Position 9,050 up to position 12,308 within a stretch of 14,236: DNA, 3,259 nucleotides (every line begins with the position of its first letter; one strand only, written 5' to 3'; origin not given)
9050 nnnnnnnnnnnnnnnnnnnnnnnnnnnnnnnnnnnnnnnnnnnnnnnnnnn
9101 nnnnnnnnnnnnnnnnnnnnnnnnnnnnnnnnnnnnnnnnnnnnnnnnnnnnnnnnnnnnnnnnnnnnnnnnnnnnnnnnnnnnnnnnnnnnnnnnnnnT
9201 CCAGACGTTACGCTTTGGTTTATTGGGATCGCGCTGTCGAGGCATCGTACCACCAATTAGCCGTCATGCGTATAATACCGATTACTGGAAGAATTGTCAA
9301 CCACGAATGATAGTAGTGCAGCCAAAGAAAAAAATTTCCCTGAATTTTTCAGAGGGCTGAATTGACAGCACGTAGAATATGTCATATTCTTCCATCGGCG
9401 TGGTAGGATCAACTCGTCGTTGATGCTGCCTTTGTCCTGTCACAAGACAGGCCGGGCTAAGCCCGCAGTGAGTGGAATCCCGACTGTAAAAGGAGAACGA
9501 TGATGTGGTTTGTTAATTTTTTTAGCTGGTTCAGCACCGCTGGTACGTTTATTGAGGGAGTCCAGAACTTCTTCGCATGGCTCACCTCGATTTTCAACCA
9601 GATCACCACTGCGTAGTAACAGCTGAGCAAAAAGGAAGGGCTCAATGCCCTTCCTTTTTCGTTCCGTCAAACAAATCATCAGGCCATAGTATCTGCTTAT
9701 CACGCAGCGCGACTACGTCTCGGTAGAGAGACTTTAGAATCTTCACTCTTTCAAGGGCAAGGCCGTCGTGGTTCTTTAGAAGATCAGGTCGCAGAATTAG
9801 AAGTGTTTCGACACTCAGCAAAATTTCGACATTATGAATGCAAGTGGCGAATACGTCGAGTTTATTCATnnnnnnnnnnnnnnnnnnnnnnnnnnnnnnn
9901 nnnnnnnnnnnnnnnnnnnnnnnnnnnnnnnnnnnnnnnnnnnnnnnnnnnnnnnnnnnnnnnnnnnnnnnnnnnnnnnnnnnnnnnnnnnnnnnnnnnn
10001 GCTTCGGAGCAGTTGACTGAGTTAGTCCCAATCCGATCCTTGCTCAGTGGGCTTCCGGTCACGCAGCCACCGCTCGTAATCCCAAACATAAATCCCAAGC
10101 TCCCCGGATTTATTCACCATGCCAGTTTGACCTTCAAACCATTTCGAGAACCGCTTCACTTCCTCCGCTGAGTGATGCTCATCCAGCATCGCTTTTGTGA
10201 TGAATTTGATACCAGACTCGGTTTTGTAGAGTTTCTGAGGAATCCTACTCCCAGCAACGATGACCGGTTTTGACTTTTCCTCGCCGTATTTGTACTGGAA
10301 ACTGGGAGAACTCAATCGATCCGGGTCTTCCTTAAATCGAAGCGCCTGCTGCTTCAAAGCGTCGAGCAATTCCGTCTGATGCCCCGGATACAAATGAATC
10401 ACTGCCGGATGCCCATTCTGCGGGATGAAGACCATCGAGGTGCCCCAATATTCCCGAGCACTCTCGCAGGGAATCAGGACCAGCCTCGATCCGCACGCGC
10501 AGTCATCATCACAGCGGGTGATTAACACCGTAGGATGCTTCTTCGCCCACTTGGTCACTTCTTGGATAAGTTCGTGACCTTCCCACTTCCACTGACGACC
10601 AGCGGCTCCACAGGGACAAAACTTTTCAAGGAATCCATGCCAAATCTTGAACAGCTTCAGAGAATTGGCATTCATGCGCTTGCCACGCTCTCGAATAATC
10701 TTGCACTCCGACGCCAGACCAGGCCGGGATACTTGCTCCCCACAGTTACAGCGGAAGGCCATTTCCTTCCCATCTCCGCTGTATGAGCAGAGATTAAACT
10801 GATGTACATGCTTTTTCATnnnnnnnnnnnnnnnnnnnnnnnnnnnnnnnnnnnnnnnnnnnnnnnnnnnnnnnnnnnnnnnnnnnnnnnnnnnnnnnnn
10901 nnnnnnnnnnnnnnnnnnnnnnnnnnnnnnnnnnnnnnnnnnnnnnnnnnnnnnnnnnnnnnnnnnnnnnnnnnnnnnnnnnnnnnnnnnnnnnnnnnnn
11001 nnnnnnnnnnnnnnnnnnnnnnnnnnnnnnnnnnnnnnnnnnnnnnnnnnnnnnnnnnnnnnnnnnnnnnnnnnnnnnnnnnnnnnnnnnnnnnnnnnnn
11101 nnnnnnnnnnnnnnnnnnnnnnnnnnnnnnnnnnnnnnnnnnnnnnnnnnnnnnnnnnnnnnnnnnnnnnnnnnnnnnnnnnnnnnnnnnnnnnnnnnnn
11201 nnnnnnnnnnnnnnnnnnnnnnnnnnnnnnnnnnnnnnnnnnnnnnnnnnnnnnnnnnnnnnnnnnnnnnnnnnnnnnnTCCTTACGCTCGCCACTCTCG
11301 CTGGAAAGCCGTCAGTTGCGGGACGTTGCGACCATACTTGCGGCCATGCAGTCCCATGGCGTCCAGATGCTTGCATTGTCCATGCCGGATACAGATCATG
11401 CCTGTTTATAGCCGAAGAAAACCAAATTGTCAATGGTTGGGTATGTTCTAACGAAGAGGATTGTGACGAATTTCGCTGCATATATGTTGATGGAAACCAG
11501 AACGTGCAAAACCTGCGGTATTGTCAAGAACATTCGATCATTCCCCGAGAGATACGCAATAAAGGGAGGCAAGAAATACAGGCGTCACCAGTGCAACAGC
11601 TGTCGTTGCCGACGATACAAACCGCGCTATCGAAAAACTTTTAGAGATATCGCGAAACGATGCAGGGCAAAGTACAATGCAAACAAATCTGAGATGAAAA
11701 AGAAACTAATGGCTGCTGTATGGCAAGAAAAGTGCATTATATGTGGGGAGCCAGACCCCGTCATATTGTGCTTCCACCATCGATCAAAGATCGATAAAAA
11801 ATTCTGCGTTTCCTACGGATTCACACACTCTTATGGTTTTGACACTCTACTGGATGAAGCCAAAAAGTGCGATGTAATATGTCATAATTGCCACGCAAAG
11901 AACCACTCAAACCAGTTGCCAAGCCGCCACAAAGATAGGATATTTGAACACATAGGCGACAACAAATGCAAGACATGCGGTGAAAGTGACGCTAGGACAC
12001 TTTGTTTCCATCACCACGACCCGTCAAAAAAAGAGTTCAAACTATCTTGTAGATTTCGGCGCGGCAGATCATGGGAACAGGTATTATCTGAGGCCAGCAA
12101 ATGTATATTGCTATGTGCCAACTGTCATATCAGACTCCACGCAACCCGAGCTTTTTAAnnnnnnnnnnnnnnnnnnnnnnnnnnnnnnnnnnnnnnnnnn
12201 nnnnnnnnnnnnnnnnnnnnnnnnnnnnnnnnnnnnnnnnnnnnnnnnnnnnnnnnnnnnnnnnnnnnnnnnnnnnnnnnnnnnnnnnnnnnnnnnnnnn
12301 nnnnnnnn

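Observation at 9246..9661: Divergent promoter hub with palindromic operator, structured leader and a 38-aa hydrophobic peptide gene ending at a bidirectional terminator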

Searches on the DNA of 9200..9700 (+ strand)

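Call 4: search_dna_similar(query=window:9200-9700:+, collection=ecoli_genomes, mode=near, max_rows=15)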
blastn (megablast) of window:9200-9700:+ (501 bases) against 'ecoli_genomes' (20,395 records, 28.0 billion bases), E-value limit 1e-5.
No match.

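Call 5: search_dna_similar(query=window:9200-9700:+, collection=phages, mode=distant, max_rows=20)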
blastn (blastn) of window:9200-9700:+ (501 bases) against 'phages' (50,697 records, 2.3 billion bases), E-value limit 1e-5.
No match.

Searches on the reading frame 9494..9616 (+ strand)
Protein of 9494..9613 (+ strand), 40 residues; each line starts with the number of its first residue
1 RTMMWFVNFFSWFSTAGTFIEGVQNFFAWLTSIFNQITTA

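Call 8: search_protein_families(library=phrogs, proteins=[window:9500-9616:+], max_evalue=0.01)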
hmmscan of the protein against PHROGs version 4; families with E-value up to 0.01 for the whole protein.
window:9500-9616:+ (38 aa): 0 families

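Call 14: find_homologous_proteins(query=window:9494-9613:+, max_evalue=10)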
Query seq(40 aa): no candidate shares three 5-residue words with the query. No homologue found.

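Call 25: search_protein_representatives(protein=window:9500-9613:+)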
Query: 38 residues. Proteins with E-value up to 0.001 (for the whole library): 0; up to 1e-10: 0; up to 1e-30: 0. The best 0 are listed.

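Call 35: find_related_loci(query=A2, collection=viral_contigs, flank=5000)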
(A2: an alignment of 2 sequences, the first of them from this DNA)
Query A2 (38 aa) in viral_contigs; peptide patterns used: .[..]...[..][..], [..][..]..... (x = any residue, [..] = any of these).
63 stretches matched a pattern, but none encodes a relative of the query by tblastn (E <= 1e-3).

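Call 39: search_protein_families(library=pfam, proteins=[window:9500-9613:+], max_evalue=10)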
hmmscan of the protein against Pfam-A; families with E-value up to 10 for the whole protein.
seq(38 aa): 0 families

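Call 40: search_protein_families(library=ncbifam, proteins=[window:9500-9613:+], max_evalue=10)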
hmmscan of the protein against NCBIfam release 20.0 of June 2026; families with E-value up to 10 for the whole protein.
seq(38 aa): 0 families

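Call 47: search_solved_structures(query=A2, max_evalue=10, show_alignments=3)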
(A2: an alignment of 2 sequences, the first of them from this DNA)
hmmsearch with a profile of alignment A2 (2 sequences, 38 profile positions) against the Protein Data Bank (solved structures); distinct sequences matched with E-value up to 10: 0.

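Call 54: predict_structure(protein=window:9500-9613:+)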
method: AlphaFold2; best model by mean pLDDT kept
length: 38 residues; sequences in the alignment: 1
mean_pLDDT: 92.9   pTM: 0.50
mean pLDDT of the five models: 92.9, 90.2, 89.5, 87.8, 87.4
residues with pLDDT >= 90: 33; 70-90: 4; 50-70: 1; < 50: 0
segments of 3 or more residues with pLDDT < 50: none
pLDDT, mean of each block of 10 residues (from residue 1): 91 94 97 89
secondary structure, 60 per line:
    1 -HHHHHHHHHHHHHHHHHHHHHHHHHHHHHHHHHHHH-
elements in order: H2-37

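Call 62: search_dna_similar(query=window:9500-9613:+, collection=phages, mode=protein, max_evalue=10, max_rows=15)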
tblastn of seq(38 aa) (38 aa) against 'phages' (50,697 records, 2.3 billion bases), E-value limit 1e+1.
No match.

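Call 87: search_dna_similar(query=window:9500-9613:+, collection=plasmids, mode=protein, max_evalue=10, max_rows=10)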
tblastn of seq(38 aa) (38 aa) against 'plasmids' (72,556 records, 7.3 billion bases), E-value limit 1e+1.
Records with a match: 1; places in all: 1; records where one place covers at least 80% of the query: 0.
Best place of each record, by identity: <60% 1.
By first word of the organism name: Acinetobacter 1.
By predicted mobility (MOB-suite, as given by PLSDB): non-mobilizable 1.
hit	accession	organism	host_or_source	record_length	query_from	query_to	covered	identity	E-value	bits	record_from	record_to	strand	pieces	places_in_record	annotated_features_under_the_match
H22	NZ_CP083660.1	Acinetobacter variabilis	-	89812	4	29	68%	50.0%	9e+0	29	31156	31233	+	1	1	none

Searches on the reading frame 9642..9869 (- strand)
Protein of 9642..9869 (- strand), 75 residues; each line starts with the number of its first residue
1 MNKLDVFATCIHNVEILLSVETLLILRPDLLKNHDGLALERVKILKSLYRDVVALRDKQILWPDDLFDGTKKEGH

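Call 7: search_protein_families(library=pfam, proteins=[window:9642-9869:-], max_evalue=0.01)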
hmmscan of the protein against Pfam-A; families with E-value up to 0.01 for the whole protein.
window:9642-9869:- (75 aa): 0 families

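Call 8: search_protein_families(library=phrogs, proteins=[window:9642-9869:-], max_evalue=0.01)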
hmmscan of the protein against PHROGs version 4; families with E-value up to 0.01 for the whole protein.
window:9642-9869:- (75 aa): 0 families

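Call 39: search_protein_families(library=pfam, proteins=[window:9642-9869:-], max_evalue=10)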
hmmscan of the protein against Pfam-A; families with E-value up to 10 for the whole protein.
window:9642-9869:- (75 aa): 0 families

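Call 40: search_protein_families(library=ncbifam, proteins=[window:9642-9869:-], max_evalue=10)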
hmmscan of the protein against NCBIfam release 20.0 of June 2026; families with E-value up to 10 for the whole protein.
window:9642-9869:- (75 aa): 0 families

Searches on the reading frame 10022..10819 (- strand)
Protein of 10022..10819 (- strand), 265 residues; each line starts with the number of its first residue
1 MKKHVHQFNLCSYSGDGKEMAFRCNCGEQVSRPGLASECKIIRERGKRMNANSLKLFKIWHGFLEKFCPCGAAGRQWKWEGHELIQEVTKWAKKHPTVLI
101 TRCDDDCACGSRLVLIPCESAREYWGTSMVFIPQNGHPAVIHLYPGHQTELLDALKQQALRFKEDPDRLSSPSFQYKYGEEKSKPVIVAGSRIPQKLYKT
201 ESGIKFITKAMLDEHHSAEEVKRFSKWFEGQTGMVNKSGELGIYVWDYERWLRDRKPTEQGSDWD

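Call 7: search_protein_families(library=pfam, proteins=[window:10022-10819:-], max_evalue=0.01)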
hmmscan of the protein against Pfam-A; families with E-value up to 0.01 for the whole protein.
window:10022-10819:- (265 aa): 0 families

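Call 8: search_protein_families(library=phrogs, proteins=[window:10022-10819:-], max_evalue=0.01)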
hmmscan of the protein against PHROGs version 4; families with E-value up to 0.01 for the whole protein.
window:10022-10819:- (265 aa): 0 families

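Call 26: find_related_loci(query=window:10022-10819:-, collection=viral_contigs, flank=6000)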
Query window:10022-10819:- (265 aa) in viral_contigs; peptide patterns used: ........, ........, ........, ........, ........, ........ (x = any residue, [..] = any of these).
2 stretches matched a pattern, but none encodes a relative of the query by tblastn (E <= 1e-3).

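Call 46: find_homologous_proteins(query=window:10022-10819:-, max_evalue=0.001)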
Query window:10022-10819:- (265 aa): 1 proteins with E <= 0.001 among 383 candidates.
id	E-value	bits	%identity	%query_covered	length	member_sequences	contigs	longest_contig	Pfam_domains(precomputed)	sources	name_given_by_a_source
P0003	9.0e-186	634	100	100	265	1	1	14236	-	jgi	jgi:hypothetical protein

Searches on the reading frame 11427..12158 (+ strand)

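Call 56: search_protein_families(library=pfam, proteins=[window:11427-12158:+], max_evalue=0.01)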
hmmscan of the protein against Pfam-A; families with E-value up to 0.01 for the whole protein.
window:11427-12158:+ (243 aa): 0 families

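Call 57: search_protein_families(library=phrogs, proteins=[window:11427-12158:+], max_evalue=0.01)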
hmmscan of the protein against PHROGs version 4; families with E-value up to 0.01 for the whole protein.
window:11427-12158:+ (243 aa): 10 families
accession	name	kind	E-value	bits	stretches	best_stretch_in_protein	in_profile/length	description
phrog_2255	-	DNA, RNA and nucleotide metabolism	9.8e-38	130.7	2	21-166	50-175/211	HNH endonuclease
phrog_3106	-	DNA, RNA and nucleotide metabolism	1.5e-26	94.7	2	47-170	107-231/252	HNH endonuclease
phrog_35854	-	DNA, RNA and nucleotide metabolism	1.8e-15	58.3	2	179-240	7-69/145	HNH endonuclease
phrog_4234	-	DNA, RNA and nucleotide metabolism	9.8e-07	29.6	1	168-234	20-79/130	HNH endonuclease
phrog_2633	-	DNA, RNA and nucleotide metabolism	1.4e-05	26.3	1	21-156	10-116/142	endonuclease VII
phrog_1035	-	DNA, RNA and nucleotide metabolism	2e-05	25.6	1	16-110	55-169/271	endonuclease VII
phrog_30726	-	unknown function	0.00085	20.1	0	180-239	51-112/159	-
phrog_5558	-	moron, auxiliary metabolic gene and host takeover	0.0026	19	1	13-70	54-108/130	Lar-like restriction alleviation protein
phrog_740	-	DNA, RNA and nucleotide metabolism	0.0033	17.4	0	77-163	12-88/332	HNH endonuclease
phrog_7091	-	DNA, RNA and nucleotide metabolism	0.0047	18.3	1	24-95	13-85/132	HNH endonuclease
